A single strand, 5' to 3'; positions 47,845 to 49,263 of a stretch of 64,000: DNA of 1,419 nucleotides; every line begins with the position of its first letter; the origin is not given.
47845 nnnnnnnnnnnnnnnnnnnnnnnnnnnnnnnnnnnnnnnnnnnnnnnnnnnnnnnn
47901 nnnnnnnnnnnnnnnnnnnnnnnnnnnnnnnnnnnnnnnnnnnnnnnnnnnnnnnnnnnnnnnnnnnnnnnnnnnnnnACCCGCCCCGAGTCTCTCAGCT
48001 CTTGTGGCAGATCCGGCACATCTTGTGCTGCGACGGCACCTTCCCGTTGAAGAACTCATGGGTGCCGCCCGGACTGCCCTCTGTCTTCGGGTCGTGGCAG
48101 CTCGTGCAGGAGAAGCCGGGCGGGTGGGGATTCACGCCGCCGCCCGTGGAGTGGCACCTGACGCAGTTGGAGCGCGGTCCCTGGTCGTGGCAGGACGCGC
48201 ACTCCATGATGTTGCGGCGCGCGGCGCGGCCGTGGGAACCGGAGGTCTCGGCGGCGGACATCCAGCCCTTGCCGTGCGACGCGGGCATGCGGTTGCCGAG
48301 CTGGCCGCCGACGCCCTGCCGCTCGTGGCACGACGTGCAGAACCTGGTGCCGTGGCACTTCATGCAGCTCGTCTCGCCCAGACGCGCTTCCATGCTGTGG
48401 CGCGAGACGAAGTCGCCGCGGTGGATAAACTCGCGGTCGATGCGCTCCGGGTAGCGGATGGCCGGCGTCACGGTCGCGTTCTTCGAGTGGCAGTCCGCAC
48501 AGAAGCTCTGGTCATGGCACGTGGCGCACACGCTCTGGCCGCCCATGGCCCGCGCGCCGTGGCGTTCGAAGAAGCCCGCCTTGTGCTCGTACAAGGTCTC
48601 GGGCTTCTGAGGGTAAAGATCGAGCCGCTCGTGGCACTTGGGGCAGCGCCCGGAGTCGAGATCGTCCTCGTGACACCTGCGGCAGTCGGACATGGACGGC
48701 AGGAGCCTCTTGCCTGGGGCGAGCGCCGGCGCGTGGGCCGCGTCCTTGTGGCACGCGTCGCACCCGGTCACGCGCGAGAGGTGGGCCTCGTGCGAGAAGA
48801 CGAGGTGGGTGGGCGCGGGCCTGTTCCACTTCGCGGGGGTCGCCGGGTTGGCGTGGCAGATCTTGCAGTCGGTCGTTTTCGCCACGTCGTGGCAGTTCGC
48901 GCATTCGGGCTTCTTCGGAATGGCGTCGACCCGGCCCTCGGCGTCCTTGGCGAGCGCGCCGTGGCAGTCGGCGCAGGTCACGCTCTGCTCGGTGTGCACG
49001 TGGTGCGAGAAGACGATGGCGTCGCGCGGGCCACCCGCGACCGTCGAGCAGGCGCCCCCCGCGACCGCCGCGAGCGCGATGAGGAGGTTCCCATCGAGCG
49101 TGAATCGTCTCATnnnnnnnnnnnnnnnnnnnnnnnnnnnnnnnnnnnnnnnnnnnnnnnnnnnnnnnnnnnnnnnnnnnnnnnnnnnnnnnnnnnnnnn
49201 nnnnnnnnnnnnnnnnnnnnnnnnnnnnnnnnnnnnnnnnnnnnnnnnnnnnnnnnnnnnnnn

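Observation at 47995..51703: A cytochrome / beta-barrel / cytochrome operon resembles a porin-cytochrome (Pcc-type) electron conduit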

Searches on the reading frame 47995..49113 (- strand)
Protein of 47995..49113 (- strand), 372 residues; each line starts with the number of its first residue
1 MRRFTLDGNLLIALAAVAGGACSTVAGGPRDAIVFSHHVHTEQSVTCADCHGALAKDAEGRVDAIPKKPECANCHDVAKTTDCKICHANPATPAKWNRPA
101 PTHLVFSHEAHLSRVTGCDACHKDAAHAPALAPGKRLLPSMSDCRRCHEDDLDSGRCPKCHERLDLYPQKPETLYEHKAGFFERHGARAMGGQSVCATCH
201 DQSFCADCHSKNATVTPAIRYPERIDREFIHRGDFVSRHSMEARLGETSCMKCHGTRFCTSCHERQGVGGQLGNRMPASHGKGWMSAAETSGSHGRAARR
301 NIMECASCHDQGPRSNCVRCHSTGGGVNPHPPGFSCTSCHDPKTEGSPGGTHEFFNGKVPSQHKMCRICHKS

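Call 3: search_protein_families(library=pfam, proteins=[window:47995-49113:-], max_evalue=0.1)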
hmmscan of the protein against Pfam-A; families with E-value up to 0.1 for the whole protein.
window:47995-49113:- (372 aa): 4 families
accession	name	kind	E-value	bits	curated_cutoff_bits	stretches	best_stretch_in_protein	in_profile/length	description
PF14522.11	Cytochrome_C7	-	7.8e-18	64.5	24.8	3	34-87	2-66/67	Cytochrome c7 and related cytochrome c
PF14537.11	Cytochrom_c3_2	-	1.5e-07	32.2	25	1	39-123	1-79/79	Cytochrome c3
PF02085.21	Cytochrom_CIII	-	0.00049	20.8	22.9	0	312-371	28-83/101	Class III cytochrome C family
PF09699.15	Paired_CXXCH_1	-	0.027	14.6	20.6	1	335-371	8-37/41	Doubled CXXCH motif (Paired_CXXCH_1)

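Call 4: search_protein_families(library=ncbifam, proteins=[window:47995-49113:-], max_evalue=0.1)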
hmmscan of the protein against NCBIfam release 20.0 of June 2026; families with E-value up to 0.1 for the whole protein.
window:47995-49113:- (372 aa): 2 families
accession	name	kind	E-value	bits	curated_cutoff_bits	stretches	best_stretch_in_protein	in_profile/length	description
TIGR03152.1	cyto_c552_HCOOH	exception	0.0089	14.8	692.5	1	34-88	234-284/441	ammonia-forming nitrite reductase cytochrome c552 subunit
NF038038.1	cytoc_DsrJ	equivalog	0.013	15.8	100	1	247-268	90-113/121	sulfate reduction electron transfer complex DsrMKJOP subunit DsrJ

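Call 25: find_homologous_proteins(query=window:47995-49113:-, max_evalue=0.001)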
Query window:47995-49113:- (372 aa): 1049 proteins with E <= 0.001 among 8000 candidates; the best 120 are listed.
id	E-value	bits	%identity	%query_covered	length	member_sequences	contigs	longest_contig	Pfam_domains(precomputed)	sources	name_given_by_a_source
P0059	1.5e-215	734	83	100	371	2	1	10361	PF14537.12,PF14522.12,PF22113.2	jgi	jgi:hypothetical protein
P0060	2.2e-127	444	59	94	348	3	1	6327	PF14522.12,PF22113.2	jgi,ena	-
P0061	1.5e-120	421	52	99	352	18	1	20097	PF14522.12,PF22113.2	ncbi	-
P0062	1.2e-119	418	55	99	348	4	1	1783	PF14522.12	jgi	jgi:hypothetical protein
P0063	2.1e-119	417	54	98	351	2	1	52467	PF14537.12,PF14522.12,PF22113.2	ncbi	-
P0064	1.6e-118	415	54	99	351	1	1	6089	PF14537.12,PF14522.12,PF22113.2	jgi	jgi:hypothetical protein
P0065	3.1e-118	414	54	99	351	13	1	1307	PF14537.12,PF14522.12,PF22113.2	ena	-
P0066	7.4e-118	412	52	94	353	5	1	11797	PF14522.12,PF22113.2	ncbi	-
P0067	2.1e-117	411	50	100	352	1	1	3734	PF14537.12,PF14522.12,PF22113.2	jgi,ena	-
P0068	2.5e-117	411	57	92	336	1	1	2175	PF14522.12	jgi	jgi:hypothetical protein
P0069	4.0e-117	410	52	97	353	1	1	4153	PF14537.12,PF02085.22,PF14522.12,PF22113.2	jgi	jgi:hypothetical protein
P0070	3.1e-116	407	52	99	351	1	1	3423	PF14522.12,PF22113.2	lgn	-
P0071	4.1e-115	403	51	97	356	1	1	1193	PF14522.12,PF22113.2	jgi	jgi:hypothetical protein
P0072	9.8e-114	399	52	97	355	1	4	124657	PF14522.12,PF22113.2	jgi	jgi:hypothetical protein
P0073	2.9e-113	397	51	99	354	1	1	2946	PF14522.12,PF22113.2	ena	-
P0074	6.1e-113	396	50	99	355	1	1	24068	PF14522.12,PF22113.2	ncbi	-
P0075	2.0e-112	395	51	91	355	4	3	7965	PF14522.12,PF22113.2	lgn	-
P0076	1.6e-110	388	50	97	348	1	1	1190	PF14522.12,PF22113.2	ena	-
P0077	1.9e-110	388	50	99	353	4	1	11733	PF14522.12,PF22113.2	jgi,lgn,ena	jgi:hypothetical protein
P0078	2.0e-110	388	51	99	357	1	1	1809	PF14522.12,PF22113.2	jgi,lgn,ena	-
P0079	2.2e-110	388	51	100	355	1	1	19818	PF14522.12,PF22113.2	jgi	jgi:c(7)-type cytochrome triheme protein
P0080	3.9e-110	387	49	100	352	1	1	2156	PF14522.12,PF22113.2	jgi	-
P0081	2.0e-107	378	50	98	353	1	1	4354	PF14537.12,PF14522.12,PF22113.2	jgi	jgi:hypothetical protein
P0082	5.6e-106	373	55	85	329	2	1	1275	PF14537.12,PF14522.12,PF22113.2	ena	-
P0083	1.0e-104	369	47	100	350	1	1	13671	PF14522.12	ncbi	-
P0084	5.1e-103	364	48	88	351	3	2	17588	PF14522.12,PF22113.2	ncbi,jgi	-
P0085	8.0e-103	363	47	99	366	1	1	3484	PF14522.12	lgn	-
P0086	2.1e-102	362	48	99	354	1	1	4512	PF14537.12,PF14522.12,PF22113.2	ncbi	-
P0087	4.2e-101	357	49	95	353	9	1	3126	PF14537.12,PF14522.12,PF22113.2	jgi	jgi:hypothetical protein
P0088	3.2e-99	351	46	97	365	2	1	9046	PF14522.12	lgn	-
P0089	8.4e-99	350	47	94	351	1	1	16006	PF14522.12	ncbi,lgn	-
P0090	7.3e-93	330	48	87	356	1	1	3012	PF14522.12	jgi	jgi:hypothetical protein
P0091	1.1e-92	330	45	99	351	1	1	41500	PF14537.12,PF14522.12,PF22113.2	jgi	jgi:hypothetical protein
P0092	1.4e-92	329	43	90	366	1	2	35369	PF14537.12,PF14522.12,PF22113.2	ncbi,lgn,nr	ncbi:MAG: cytochrome c3 family protein [Deltaproteobacteria bacterium]|nr:cytochrome c3 family prote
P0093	5.8e-91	324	42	90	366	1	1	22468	PF14537.12,PF14522.12,PF22113.2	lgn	-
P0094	2.5e-88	315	46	97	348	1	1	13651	PF09699.16,PF14537.12,PF14522.12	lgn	-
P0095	1.9e-87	312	46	98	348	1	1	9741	PF14537.12,PF14522.12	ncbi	-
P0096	5.6e-87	311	40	99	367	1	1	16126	PF14537.12,PF14522.12,PF22113.2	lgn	-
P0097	1.2e-83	300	42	99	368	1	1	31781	PF14537.12,PF14522.12,PF22113.2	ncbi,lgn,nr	ncbi:MAG: cytochrome c3 family protein [Deltaproteobacteria bacterium]|nr:cytochrome c3 family prote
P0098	3.4e-76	275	44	97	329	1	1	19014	PF14537.12,PF14522.12,PF22113.2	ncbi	-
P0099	4.3e-71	258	45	81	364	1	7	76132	PF14522.12,PF22113.2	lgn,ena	-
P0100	8.5e-71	257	42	89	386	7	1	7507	PF14522.12,PF22113.2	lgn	-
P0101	1.4e-70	257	42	84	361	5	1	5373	PF14522.12,PF22113.2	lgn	-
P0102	1.6e-70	256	43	87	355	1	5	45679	PF14537.12,PF14522.12,PF22113.2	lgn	-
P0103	2.1e-70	256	40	90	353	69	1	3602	PF14537.12,PF14522.12,PF22113.2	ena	-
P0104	2.8e-70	256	41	91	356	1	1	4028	PF09699.16,PF14537.12,PF14522.12,PF22113.2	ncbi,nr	ncbi:MAG: hypothetical protein GXP54_10910 [Deltaproteobacteria bacterium]|nr:hypothetical protein [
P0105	3.9e-70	255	46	81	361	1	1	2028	PF14522.12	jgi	-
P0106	1.9e-69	253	44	82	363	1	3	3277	PF14537.12,PF02085.22,PF14522.12,PF22113.2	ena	-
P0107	3.3e-69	252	43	81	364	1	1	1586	PF14522.12,PF22113.2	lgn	-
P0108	4.0e-69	252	42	79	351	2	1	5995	PF09699.16,PF14522.12,PF22113.2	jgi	jgi:predicted CXXCH cytochrome family protein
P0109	1.1e-68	251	41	90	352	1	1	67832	PF09699.16,PF14522.12,PF22113.2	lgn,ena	-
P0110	7.1e-68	248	58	51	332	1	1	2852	PF14522.12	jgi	jgi:hypothetical protein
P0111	9.9e-68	247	41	87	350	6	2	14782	PF02085.22,PF14522.12,PF22113.2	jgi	-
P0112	3.0e-67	246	39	91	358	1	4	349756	PF02085.22,PF14522.12,PF22113.2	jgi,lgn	jgi:hypothetical protein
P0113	5.0e-67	245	41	90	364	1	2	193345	PF14522.12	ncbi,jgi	jgi:hypothetical protein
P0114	1.2e-66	244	38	97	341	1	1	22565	PF09699.16,PF14537.12,PF14522.12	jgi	jgi:hypothetical protein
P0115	2.4e-66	243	42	81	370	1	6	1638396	PF14537.12,PF14522.12,PF22113.2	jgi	jgi:hypothetical protein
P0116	2.8e-66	243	42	85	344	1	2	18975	PF14522.12,PF22113.2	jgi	-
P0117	2.9e-66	243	40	90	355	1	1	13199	PF02085.22,PF14522.12,PF22113.2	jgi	jgi:hypothetical protein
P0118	5.2e-66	242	37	92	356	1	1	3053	PF14522.12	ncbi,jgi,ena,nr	ncbi:MAG: hypothetical protein OEY14_12495 [Myxococcales bacterium]|nr:hypothetical protein [Myxococ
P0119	2.4e-65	239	43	82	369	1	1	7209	PF14522.12,PF22113.2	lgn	-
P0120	4.8e-65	238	36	81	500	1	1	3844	PF09699.16,PF14537.12,PF02085.22,PF14522.12,PF22113.2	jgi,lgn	jgi:hypothetical protein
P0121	1.3e-64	237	40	83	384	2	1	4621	PF09699.16,PF02085.22,PF14522.12,PF22113.2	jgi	jgi:predicted CXXCH cytochrome family protein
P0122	1.5e-64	237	40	96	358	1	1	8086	PF14522.12,PF22113.2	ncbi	-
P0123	1.9e-64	237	40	90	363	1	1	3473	PF14522.12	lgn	-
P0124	4.3e-64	235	38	99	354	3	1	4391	PF14537.12,PF14522.12,PF22113.2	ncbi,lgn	-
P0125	4.8e-64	235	41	89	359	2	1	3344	PF14522.12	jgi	jgi:hypothetical protein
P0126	5.4e-64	235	41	87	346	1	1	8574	PF14537.12,PF14522.12,PF22113.2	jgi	jgi:hypothetical protein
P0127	1.7e-63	233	42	84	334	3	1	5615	PF14537.12,PF02085.22,PF14522.12,PF22113.2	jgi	jgi:predicted CXXCH cytochrome family protein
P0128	2.6e-63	233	44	82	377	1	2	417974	PF14522.12,PF22113.2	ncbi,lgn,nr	ncbi:MAG: cytochrome c3 family protein [Deltaproteobacteria bacterium]|nr:cytochrome c3 family prote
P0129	4.3e-63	232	40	90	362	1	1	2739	PF14522.12,PF22113.2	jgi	jgi:c(7)-type cytochrome triheme protein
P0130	4.8e-63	232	41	90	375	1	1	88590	PF14522.12,PF22113.2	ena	-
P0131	5.2e-63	232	42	82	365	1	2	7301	PF14522.12,PF22113.2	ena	-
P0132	6.0e-63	232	40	86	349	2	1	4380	PF02085.22,PF14522.12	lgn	-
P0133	6.8e-63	231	42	81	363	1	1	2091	PF09699.16,PF14537.12,PF02085.22,PF14522.12,PF22113.2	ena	-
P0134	7.0e-63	231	38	87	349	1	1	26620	PF14522.12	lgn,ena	-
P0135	3.0e-62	229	39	95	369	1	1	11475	PF09699.16,PF14522.12,PF22113.2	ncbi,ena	-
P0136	4.9e-62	229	40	82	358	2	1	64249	PF14537.12,PF14522.12,PF22113.2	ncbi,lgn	-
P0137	5.7e-62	228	43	81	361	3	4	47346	PF14522.12,PF22113.2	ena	-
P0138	6.1e-62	228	42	90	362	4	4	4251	PF14522.12,PF22113.2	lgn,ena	-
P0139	6.5e-62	228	37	87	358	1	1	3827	PF14537.12,PF14522.12,PF22113.2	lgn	-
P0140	7.1e-62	228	44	81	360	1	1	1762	PF02085.22,PF14522.12,PF22113.2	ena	-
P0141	9.3e-62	228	41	87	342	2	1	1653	PF09699.16,PF14522.12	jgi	jgi:hypothetical protein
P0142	1.2e-61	227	39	88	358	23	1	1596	PF09699.16,PF14537.12,PF02085.22,PF14522.12,PF22113.2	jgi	-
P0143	1.3e-61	227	42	82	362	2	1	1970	PF14522.12,PF22113.2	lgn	-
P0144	1.4e-61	227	37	92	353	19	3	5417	PF14522.12,PF22113.2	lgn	-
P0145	1.6e-61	227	42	87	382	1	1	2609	PF14522.12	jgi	jgi:hypothetical protein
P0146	4.1e-61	226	41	81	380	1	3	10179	PF09699.16,PF14522.12,PF22113.2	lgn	-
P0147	8.0e-61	225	39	82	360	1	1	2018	PF14522.12,PF22113.2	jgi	jgi:hypothetical protein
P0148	8.0e-61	225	39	92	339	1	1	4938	PF14537.12,PF02085.22,PF14522.12,PF22113.2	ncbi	-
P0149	8.1e-61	225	37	84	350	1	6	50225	PF14522.12,PF22113.2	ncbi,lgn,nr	ncbi:MAG: hypothetical protein HYY84_19850 [Deltaproteobacteria bacterium]|nr:hypothetical protein [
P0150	1.1e-60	224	43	81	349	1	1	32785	PF14522.12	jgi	jgi:hypothetical protein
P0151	1.8e-60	223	40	87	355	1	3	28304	PF14522.12,PF22113.2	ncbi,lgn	-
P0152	2.2e-60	223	38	98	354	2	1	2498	PF14522.12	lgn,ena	-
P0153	2.5e-60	223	41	84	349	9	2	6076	PF14522.12,PF22113.2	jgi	jgi:hypothetical protein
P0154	3.4e-60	223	40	87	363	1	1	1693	PF14522.12,PF22113.2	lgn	-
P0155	3.9e-60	222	40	85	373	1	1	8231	PF14522.12,PF22113.2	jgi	jgi:hypothetical protein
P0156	4.1e-60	222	40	87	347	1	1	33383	PF14537.12,PF14522.12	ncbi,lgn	-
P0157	4.2e-60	222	39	87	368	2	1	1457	PF14537.12,PF14522.12,PF22113.2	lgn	-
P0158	4.2e-60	222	42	87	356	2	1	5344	PF14537.12,PF14522.12,PF22113.2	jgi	jgi:hypothetical protein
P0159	4.5e-60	222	40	87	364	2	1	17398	PF09699.16,PF14522.12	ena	-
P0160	5.3e-60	222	42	81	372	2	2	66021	PF14522.12,PF22113.2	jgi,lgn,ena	jgi:hypothetical protein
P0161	9.0e-60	221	41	87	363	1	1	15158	PF14522.12,PF22113.2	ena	-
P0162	9.9e-60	221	40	82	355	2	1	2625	PF14522.12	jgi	-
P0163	1.7e-59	220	36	92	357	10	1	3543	PF14522.12,PF22113.2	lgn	-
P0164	4.5e-59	219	36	90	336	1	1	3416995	PF14537.12,PF14522.12,PF22113.2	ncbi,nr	ncbi:MAG: cytochrome c3 family protein [Deltaproteobacteria bacterium]|nr:MAG: cytochrome c3 family 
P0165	6.6e-59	218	42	81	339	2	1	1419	PF14537.12,PF14522.12,PF22113.2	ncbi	-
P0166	9.5e-59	218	37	89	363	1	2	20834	PF09699.16,PF14537.12,PF02085.22,PF14522.12,PF22113.2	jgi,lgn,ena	-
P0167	1.1e-58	218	38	94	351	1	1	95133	PF09699.16,PF14537.12,PF14522.12,PF22113.2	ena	-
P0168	1.2e-58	217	38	100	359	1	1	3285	PF14522.12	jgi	jgi:hypothetical protein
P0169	1.4e-58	217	38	91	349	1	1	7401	PF09699.16,PF02085.22,PF14522.12,PF22113.2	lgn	-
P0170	1.5e-58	217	39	90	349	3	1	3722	PF14537.12,PF02085.22,PF14522.12,PF22113.2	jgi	jgi:Cytochrome c7 and related cytochrome c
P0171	1.9e-58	217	41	81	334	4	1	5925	PF14537.12,PF14522.12,PF22113.2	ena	-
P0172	2.1e-58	217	37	88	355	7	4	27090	PF14537.12,PF14522.12,PF22113.2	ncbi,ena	-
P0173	2.2e-58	217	37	90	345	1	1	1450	PF14522.12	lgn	-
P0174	3.0e-58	216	38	87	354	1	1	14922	PF14522.12,PF22113.2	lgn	-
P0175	3.1e-58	216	39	89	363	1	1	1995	PF14522.12,PF22113.2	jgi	jgi:hypothetical protein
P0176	4.3e-58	216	39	89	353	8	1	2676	PF14537.12,PF14522.12,PF22113.2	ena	-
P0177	4.5e-58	216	41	87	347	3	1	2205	PF14522.12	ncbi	-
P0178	1.4e-57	214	39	83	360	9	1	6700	PF14522.12,PF22113.2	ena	-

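Call 29: search_solved_structures(query=A3, max_evalue=1)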
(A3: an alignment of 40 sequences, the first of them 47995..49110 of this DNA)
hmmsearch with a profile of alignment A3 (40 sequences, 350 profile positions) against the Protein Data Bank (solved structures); distinct sequences matched with E-value up to 1: 62 (the best 60 are shown).
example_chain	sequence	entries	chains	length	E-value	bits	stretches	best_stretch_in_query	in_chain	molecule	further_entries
3ov0_A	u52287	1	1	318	8.1e-31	110.5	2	27-162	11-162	Cytochrome c family protein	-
3ouq_A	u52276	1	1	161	1.6e-18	70.1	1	27-160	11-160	Cytochrome c family protein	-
8k9e_A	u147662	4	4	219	4.7e-16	61.9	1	26-197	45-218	Cytochrome c7-like domain-containing protein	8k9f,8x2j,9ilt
6lod_A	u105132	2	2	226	4.6e-15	58.7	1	34-197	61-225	MULTIHEME_CYTC domain-containing protein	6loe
6btm_A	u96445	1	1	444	1.1e-11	47.5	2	46-162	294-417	Alternative Complex III subunit A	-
6f0k_A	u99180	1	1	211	6.6e-11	45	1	34-147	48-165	Cytochrome c family protein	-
1z1n_X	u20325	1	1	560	2.4e-08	36.6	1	18-148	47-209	sixteen heme cytochrome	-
1h29_A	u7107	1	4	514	4.5e-08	35.7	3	101-166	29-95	HIGH-MOLECULAR-WEIGHT CYTOCHROME C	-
1gws_A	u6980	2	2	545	6.2e-08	35.2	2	101-166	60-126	HIGH-MOLECULAR-WEIGHT CYTOCHROME C | High-molecular-weight cytochrome c precursor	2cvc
2e84_A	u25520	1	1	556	6.7e-08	35.1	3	32-167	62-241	High-molecular-weight cytochrome c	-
3h33_A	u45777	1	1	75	7.3e-08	35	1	101-159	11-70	Cytochrome c7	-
3h34_A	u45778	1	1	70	1.9e-07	33.6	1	100-159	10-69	Cytochrome c7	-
3sj1_X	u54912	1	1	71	2.1e-07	33.5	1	29-159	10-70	CYTOCHROME C7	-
3sj4_X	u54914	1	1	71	3.5e-07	32.7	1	28-87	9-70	CYTOCHROME C7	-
3sel_X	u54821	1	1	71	3.7e-07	32.7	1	28-87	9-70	CYTOCHROME C7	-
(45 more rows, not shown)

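Call 36: predict_structure(alignment_id=A3)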
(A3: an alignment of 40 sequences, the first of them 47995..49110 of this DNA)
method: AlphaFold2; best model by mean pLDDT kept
length: 371 residues; sequences in the alignment: 40
mean_pLDDT: 64.5   pTM: 0.45
mean pLDDT of the five models: 64.5, 63.2, 63.1, 58.9, 58.0
residues with pLDDT >= 90: 17; 70-90: 123; 50-70: 163; < 50: 68
segments of 3 or more residues with pLDDT < 50: 211-227, 272-274, 299-313, 315-319, 341-344, 346-350
pLDDT, mean of each block of 10 residues (from residue 1): 73 91 74 87 90 72 81 82 86 76 80 88 83 73 85 79 61 55 58 57 51 37 45 53 51 51 52 50 54 50 41 48 55 55 46 56 63 51
secondary structure, 60 per line:
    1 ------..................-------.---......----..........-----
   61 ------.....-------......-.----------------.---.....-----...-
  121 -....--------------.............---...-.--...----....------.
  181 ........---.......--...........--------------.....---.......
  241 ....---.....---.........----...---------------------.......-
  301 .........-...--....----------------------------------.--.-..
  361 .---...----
elements in order: H7-24 H36-41 H46-55 H67-71 H79-84 H107-111 H122-125 H140-152 H170-173 H180-188 H192-198 H201-211 H226-230 H234-244 H248-252 H256-264 H293-299 H301-309 H316-319

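Call 41: fold_search(model_id=the predicted structure, library=pdb)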
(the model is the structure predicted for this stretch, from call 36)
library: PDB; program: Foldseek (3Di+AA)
matches with E <= 10: 3; with E <= 0.001: 0
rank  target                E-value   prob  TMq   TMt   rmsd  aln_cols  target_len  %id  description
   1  6f0k_A                4.0e-03  0.99  0.22  0.36  13.3       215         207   20  Alternative complex III (released 2018-05-09)
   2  6lod_A                1.8e-02  0.96  0.23  0.35  12.7       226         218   19  Cryo-EM structure of the air-oxidized photosynthetic alternative complex III from Roseiflexus castenholzii (released 2020-11-04)
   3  1h29_A                1.7e+00  0.04  0.11  0.09  17.1       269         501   17  Sulfate respiration in Desulfovibrio vulgaris Hildenborough: Structure of the 16-heme Cytochrome c HmcA at 2.5 A resol (released 2002-10-02)
